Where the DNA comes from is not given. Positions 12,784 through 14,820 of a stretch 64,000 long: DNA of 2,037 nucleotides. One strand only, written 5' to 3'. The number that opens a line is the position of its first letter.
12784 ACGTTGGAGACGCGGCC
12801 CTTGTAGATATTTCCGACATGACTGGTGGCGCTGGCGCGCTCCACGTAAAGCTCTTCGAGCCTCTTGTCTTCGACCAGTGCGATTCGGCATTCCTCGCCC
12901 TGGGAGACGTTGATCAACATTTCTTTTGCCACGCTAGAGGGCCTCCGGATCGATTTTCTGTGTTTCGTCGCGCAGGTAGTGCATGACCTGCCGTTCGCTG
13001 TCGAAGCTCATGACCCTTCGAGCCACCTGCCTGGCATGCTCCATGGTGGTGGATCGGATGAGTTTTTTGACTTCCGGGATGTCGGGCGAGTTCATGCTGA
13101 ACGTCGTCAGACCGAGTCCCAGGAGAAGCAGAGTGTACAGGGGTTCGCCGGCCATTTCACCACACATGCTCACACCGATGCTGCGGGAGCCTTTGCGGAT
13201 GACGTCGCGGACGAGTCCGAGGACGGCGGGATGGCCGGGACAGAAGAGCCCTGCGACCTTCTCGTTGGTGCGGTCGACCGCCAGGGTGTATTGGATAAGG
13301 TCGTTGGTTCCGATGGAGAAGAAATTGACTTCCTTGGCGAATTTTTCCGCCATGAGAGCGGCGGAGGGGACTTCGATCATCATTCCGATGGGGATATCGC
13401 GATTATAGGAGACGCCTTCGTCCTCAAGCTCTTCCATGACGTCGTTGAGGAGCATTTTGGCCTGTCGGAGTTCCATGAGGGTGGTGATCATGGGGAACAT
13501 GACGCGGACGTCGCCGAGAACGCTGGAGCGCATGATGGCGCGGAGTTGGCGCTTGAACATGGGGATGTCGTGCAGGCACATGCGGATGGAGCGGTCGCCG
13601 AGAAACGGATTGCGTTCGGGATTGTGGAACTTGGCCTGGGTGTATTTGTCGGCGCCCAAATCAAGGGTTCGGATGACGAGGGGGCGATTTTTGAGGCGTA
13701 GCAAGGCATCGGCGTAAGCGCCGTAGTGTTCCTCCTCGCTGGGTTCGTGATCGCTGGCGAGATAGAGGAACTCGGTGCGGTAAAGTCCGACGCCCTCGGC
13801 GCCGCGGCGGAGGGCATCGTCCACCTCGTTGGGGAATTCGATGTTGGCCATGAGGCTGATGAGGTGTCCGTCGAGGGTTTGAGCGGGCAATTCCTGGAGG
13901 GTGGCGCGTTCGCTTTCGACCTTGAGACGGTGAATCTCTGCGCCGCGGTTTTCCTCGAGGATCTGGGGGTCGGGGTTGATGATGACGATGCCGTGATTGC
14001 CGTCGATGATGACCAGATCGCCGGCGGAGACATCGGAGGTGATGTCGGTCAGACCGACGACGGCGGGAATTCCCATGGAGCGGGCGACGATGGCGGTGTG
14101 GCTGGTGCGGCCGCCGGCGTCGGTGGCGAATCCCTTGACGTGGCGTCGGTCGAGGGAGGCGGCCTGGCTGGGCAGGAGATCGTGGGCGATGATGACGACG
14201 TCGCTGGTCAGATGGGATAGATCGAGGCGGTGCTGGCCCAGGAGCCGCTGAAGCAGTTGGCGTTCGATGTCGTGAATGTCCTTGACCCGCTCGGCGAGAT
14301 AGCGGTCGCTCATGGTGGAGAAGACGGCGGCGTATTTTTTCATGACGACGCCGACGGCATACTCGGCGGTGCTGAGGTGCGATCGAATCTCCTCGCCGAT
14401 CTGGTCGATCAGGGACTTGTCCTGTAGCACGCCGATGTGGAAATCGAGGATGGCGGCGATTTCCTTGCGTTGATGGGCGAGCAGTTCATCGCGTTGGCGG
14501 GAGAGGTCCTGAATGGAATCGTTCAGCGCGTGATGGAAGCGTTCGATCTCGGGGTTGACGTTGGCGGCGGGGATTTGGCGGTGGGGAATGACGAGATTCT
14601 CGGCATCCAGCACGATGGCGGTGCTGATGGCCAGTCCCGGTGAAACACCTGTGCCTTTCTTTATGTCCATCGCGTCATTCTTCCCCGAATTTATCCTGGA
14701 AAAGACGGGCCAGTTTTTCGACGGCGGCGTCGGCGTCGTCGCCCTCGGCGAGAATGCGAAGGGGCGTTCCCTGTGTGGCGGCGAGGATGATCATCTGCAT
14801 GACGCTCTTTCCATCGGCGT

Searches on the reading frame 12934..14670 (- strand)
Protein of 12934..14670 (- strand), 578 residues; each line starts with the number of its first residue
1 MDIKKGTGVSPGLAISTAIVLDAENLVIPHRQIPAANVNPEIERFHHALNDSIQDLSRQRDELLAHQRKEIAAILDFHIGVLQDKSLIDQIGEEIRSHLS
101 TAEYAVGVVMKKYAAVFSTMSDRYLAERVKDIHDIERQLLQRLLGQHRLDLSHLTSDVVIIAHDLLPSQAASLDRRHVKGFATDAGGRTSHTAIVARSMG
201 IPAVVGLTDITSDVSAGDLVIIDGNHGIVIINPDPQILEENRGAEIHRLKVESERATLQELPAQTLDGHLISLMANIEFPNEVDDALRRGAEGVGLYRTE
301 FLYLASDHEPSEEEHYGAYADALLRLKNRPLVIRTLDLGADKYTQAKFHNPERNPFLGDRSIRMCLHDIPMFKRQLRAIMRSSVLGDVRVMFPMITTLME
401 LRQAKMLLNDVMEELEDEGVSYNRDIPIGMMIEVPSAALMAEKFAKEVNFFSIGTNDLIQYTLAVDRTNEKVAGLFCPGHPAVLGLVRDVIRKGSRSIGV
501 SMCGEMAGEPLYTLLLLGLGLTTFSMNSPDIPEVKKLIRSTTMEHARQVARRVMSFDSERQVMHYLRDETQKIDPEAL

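Call 32: find_encoding_contigs(protein=window:12934-14670:-, flank=9000, max_places=6)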
Protein window:12934-14670:- (578 aa): 8 contigs read that carry it; 6 places shown.
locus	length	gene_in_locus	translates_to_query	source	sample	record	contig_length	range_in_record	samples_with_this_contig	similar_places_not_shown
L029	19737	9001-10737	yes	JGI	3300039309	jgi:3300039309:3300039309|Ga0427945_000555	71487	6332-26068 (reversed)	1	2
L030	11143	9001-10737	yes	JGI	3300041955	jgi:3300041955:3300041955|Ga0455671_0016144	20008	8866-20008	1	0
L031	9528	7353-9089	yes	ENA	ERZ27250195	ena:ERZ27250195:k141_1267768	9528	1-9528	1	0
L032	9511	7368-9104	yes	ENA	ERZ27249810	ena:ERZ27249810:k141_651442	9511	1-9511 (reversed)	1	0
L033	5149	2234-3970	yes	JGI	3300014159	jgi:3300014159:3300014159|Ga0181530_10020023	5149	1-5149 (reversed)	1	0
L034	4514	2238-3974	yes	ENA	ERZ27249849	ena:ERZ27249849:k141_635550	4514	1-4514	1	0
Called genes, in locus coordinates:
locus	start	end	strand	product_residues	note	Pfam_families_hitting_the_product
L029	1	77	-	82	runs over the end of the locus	-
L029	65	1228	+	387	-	-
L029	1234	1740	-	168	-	-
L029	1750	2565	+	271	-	PF06574:FAD_syn, PF01687:Flavokinase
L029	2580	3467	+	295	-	-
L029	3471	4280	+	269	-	-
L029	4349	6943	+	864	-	-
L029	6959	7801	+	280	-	PF04367:DUF502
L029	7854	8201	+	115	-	PF02482:Ribosomal_S30AE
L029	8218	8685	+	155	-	PF00359:PTS_EIIA_2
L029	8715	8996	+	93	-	PF00381:PTS-HPr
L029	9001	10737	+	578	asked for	PF05524:PEP-utilisers_N, PF00391:PEP-utilizers, PF02896:PEP-utilizers_C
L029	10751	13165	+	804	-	PF00575:S1 (faint), PF10150:RNase_E_G, PF20833:RNase_E_G_Thio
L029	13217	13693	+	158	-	PF05635:23S_rRNA_IVP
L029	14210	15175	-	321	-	-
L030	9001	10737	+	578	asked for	PF05524:PEP-utilisers_N, PF00391:PEP-utilizers, PF02896:PEP-utilizers_C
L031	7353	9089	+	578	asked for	PF05524:PEP-utilisers_N, PF00391:PEP-utilizers, PF02896:PEP-utilizers_C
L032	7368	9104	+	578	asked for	PF05524:PEP-utilisers_N, PF00391:PEP-utilizers, PF02896:PEP-utilizers_C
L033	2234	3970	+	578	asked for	PF05524:PEP-utilisers_N, PF00391:PEP-utilizers, PF02896:PEP-utilizers_C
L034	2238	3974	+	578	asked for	PF05524:PEP-utilisers_N, PF00391:PEP-utilizers, PF02896:PEP-utilizers_C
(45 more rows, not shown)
